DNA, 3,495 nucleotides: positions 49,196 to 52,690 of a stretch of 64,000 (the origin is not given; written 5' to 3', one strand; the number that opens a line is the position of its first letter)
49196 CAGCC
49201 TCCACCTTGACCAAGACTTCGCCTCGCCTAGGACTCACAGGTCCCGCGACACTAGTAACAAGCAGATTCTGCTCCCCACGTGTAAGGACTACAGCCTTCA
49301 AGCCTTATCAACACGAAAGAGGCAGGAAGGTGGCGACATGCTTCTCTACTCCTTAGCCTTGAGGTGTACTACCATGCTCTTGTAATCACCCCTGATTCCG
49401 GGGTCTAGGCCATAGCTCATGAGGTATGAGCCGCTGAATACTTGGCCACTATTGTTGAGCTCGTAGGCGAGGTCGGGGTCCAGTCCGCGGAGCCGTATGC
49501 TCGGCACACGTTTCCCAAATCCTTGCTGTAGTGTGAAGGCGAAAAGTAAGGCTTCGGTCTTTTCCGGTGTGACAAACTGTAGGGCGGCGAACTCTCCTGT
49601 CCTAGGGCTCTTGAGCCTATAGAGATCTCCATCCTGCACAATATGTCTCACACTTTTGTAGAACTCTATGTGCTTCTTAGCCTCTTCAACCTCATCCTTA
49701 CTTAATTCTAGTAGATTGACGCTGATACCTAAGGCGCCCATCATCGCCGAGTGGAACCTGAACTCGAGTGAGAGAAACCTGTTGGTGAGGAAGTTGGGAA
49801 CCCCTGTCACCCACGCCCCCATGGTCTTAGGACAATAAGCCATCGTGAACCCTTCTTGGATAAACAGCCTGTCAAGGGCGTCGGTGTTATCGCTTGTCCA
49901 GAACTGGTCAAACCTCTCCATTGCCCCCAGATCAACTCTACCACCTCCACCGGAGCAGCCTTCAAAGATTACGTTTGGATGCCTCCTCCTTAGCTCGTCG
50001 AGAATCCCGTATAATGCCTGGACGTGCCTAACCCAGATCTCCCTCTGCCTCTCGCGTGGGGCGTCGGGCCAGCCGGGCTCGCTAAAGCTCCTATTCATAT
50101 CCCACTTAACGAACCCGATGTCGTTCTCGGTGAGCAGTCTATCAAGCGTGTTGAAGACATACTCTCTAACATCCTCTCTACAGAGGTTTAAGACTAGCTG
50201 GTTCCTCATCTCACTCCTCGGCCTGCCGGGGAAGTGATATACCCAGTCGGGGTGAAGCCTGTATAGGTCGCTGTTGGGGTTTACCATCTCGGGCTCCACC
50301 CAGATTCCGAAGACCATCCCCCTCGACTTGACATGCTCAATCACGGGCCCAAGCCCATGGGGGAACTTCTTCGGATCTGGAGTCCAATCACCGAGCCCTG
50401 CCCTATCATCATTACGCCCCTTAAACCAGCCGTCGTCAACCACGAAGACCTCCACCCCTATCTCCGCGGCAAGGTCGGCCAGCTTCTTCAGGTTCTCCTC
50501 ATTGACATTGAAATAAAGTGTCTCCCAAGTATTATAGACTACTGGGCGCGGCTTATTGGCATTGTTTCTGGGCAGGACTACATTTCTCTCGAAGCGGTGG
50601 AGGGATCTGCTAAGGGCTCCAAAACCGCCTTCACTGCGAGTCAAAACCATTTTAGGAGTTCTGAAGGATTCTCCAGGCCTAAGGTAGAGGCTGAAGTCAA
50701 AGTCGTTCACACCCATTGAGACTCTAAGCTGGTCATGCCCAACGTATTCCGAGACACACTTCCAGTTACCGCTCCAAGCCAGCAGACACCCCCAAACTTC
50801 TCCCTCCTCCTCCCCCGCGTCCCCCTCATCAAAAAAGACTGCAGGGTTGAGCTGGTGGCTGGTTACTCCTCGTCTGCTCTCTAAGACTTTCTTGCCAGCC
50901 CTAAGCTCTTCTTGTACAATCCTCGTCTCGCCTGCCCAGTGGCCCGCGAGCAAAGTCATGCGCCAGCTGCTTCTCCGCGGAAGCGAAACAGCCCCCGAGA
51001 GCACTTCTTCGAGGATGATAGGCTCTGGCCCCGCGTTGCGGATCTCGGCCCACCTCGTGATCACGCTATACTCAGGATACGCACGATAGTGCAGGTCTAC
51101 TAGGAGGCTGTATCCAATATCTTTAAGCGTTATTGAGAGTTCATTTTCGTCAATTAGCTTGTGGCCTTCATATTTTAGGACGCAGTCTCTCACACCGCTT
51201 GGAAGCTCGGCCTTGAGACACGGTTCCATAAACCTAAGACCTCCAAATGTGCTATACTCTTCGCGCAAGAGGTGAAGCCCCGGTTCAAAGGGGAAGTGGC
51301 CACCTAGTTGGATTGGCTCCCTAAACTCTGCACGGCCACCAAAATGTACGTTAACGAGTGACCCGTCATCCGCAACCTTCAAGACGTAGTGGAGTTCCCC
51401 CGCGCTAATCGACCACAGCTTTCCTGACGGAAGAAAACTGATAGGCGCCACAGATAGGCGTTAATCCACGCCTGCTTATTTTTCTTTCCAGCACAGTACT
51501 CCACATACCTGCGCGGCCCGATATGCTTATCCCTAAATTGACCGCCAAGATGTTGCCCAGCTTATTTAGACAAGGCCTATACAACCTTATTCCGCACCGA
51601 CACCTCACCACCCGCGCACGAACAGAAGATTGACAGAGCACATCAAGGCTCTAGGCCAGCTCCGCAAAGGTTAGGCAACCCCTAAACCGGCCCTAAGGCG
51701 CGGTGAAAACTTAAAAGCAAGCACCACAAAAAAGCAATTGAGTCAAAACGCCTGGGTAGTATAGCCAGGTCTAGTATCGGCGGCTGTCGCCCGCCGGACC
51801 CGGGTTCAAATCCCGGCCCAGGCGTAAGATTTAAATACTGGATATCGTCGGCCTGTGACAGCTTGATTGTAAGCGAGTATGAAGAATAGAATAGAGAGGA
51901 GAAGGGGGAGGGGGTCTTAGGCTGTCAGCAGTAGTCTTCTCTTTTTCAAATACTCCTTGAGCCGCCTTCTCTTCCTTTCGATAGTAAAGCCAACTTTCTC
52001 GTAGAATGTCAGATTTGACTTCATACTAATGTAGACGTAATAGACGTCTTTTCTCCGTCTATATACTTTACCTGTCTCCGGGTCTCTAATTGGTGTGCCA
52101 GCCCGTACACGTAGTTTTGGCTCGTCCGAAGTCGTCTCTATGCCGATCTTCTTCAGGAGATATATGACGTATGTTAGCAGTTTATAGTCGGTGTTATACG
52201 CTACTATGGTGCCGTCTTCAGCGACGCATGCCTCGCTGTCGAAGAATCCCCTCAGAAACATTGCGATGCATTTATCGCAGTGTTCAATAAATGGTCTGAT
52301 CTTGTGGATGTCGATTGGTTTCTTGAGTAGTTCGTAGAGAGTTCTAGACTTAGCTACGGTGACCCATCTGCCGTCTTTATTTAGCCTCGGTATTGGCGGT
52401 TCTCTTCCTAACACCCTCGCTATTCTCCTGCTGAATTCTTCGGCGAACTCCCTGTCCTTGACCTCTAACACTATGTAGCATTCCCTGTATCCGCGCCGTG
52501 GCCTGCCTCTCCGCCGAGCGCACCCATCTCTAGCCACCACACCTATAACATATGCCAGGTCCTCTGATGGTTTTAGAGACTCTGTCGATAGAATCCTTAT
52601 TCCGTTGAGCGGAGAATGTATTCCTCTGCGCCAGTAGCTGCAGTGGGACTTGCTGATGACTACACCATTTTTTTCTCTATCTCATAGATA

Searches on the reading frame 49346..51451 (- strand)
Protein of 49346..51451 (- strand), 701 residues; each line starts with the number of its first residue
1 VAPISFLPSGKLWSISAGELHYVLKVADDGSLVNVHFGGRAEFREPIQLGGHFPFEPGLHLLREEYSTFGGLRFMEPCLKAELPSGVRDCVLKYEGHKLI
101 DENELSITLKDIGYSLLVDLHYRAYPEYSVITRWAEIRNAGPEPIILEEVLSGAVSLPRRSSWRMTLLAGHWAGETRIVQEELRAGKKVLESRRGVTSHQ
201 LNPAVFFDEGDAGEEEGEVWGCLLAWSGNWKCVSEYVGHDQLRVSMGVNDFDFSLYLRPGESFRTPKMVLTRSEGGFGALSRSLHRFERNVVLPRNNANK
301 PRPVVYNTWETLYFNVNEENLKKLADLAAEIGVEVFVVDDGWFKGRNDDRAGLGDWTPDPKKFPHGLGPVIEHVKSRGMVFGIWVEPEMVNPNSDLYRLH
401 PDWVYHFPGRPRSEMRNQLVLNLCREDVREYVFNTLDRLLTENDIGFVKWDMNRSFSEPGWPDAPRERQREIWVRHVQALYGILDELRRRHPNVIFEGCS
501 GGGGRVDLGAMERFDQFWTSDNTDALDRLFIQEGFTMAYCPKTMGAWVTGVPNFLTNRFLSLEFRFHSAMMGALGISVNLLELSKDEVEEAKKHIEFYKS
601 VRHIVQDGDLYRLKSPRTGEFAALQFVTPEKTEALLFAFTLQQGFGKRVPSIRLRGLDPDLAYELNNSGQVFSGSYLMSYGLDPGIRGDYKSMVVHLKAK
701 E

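Call 46: search_protein_families(library=pfam, proteins=[window:49346-51451:-], max_evalue=0.00001)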
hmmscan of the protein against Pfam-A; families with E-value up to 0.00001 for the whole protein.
window:49346-51451:- (701 aa): 4 families
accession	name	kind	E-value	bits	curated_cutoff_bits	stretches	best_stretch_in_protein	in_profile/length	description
PF02065.24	Melibiase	-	2.8e-123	411.8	27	1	262-608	1-347/347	Melibiase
PF16875.11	Glyco_hydro_36N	-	1.2e-53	182.6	27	1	32-257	3-252/253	Glycosyl hydrolase family 36 N-terminal domain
PF16874.11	Glyco_hydro_36C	-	1.7e-19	70.4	27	1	622-697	2-77/77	Glycosyl hydrolase family 36 C-terminal domain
PF01055.32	Glyco_hydro_31_2nd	-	1.2e-06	28.6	23.5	1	317-484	20-193/328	Glycosyl hydrolases family 31 TIM-barrel domain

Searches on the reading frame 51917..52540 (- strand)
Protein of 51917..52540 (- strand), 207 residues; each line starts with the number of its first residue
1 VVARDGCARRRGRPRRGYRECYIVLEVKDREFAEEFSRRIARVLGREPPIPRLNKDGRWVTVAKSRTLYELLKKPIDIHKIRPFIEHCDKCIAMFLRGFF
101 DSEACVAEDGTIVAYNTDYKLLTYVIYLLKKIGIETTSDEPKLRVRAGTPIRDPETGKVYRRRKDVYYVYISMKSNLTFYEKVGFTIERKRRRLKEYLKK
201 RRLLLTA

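Call 46: search_protein_families(library=pfam, proteins=[window:51917-52540:-], max_evalue=0.00001)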
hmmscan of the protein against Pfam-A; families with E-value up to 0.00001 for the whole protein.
window:51917-52540:- (207 aa): 1 family
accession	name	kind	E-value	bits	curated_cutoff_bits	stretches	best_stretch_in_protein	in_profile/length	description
PF14528.11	LAGLIDADG_3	-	2.4e-15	57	22.5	1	91-184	2-82/82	LAGLIDADG-like domain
